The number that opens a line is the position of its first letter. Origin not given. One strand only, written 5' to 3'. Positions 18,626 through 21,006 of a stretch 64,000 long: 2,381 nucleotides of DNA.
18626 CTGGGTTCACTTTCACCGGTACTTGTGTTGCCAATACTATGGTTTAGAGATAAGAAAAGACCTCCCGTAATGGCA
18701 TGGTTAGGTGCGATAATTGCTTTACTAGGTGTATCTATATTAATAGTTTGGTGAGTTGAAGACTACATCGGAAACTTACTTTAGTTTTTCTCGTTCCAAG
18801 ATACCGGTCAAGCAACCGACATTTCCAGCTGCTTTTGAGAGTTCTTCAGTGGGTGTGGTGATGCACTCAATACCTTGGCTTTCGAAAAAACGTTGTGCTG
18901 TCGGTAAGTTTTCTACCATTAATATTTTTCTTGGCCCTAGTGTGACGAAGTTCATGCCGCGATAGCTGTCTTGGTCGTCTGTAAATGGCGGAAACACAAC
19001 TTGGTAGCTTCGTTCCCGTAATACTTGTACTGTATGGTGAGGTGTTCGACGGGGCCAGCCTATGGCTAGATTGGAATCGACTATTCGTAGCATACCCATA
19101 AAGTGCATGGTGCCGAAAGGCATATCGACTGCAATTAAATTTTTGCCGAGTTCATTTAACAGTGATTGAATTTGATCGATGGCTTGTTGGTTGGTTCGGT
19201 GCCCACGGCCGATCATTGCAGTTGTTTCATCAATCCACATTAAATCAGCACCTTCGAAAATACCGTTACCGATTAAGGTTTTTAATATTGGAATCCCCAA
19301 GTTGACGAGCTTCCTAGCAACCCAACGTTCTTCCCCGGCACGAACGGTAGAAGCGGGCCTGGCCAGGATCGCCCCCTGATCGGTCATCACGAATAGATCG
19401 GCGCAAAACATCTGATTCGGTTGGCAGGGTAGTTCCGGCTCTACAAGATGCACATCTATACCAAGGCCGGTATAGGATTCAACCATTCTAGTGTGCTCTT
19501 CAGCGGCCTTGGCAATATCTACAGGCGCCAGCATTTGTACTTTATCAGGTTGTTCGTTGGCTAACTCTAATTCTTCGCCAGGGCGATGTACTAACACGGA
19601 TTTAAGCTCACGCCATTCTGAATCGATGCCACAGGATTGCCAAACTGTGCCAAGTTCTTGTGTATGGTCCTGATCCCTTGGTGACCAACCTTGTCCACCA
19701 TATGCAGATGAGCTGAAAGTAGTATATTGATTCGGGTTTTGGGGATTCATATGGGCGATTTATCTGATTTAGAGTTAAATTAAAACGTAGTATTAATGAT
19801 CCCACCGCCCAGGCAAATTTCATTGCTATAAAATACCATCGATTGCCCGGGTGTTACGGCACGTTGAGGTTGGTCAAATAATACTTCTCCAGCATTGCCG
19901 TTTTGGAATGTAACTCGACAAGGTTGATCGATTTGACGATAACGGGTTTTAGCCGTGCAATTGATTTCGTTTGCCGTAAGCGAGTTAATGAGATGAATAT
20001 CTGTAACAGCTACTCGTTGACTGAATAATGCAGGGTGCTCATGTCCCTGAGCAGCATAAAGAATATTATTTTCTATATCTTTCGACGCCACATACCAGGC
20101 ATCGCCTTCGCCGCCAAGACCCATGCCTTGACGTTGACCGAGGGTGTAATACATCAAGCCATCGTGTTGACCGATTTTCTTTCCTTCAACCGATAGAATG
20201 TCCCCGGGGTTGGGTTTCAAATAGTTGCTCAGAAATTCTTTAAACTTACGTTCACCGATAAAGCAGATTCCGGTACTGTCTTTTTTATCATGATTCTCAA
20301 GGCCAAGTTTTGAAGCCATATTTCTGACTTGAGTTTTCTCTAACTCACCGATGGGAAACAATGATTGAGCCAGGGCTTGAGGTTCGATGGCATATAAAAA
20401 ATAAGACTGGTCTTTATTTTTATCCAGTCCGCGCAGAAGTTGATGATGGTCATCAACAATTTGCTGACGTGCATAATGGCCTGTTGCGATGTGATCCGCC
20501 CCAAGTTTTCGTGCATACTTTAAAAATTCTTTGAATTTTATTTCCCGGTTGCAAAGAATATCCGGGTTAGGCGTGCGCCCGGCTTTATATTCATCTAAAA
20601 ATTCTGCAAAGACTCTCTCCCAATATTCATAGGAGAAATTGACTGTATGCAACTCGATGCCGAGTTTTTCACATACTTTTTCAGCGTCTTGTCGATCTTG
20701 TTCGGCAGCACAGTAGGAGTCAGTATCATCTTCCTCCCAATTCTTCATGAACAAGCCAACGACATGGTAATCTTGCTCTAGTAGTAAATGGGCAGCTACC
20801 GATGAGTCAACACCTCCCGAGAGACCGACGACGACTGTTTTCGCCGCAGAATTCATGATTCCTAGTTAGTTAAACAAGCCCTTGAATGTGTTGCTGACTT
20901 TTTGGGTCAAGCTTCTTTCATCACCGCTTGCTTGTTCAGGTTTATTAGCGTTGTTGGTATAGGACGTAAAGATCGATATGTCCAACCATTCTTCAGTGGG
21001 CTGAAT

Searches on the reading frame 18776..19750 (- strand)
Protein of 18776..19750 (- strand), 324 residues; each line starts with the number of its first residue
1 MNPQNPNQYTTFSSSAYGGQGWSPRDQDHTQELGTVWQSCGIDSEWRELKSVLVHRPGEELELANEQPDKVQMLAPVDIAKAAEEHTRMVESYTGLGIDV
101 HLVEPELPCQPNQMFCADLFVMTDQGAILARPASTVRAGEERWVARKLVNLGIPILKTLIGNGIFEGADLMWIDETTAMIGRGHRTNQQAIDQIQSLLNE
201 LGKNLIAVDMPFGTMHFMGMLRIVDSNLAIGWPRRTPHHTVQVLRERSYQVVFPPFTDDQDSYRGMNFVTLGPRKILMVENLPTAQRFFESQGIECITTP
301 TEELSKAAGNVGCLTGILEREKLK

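Call 35: search_protein_families(library=ncbifam, max_evalue=1e-10, proteins=[window:18776-19750:-])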
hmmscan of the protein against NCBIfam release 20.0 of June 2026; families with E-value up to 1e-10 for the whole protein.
window:18776-19750:- (324 aa): 5 families
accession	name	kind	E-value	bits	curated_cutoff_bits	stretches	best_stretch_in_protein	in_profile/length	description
NF045660.1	DiMthArgaseDdahStm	equivalog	2e-25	90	340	1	52-315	2-246/249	dimethylargininase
NF002381.0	PRK01388.1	subfamily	4.5e-16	58.7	414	0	153-235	202-288/405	arginine deiminase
TIGR01078.1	arcA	equivalog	5e-15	55.2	489.1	0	111-234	153-287/408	arginine deiminase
NF045659.1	DiMArgaseDdahMtb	equivalog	2.6e-14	53.1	300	1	74-315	47-280/283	dimethylargininase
NF045658.1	DiMArgaseDdah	equivalog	3.1e-12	46.8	450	1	78-314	27-250/254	dimethylargininase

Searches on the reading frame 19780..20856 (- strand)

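Call 35: search_protein_families(library=ncbifam, max_evalue=1e-10, proteins=[window:19780-20856:-])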
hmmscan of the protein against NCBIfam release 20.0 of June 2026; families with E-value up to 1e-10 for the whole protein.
window:19780-20856:- (358 aa): 5 families
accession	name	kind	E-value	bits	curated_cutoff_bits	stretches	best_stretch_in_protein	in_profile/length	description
NF001138.1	PRK00143.1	equivalog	1.2e-141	471.6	284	1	7-354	1-345/345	tRNA 2-thiouridine(34) synthase MnmA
TIGR00420.1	trmU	equivalog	9.1e-140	465.5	236.95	1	6-354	1-351/351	tRNA 2-thiouridine(34) synthase MnmA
NF011258.0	PRK14664.1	equivalog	1.1e-66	225.4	680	1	1-355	1-346/362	tRNA 2-thiouridine(34) synthase MnmA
NF011259.0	PRK14665.1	equivalog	5.4e-61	206.5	364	1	4-354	4-358/360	tRNA 2-thiouridine(34) synthase MnmA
NF010587.0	PRK13980.1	equivalog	9.5e-14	51.2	255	0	3-75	29-95/267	NAD+ synthase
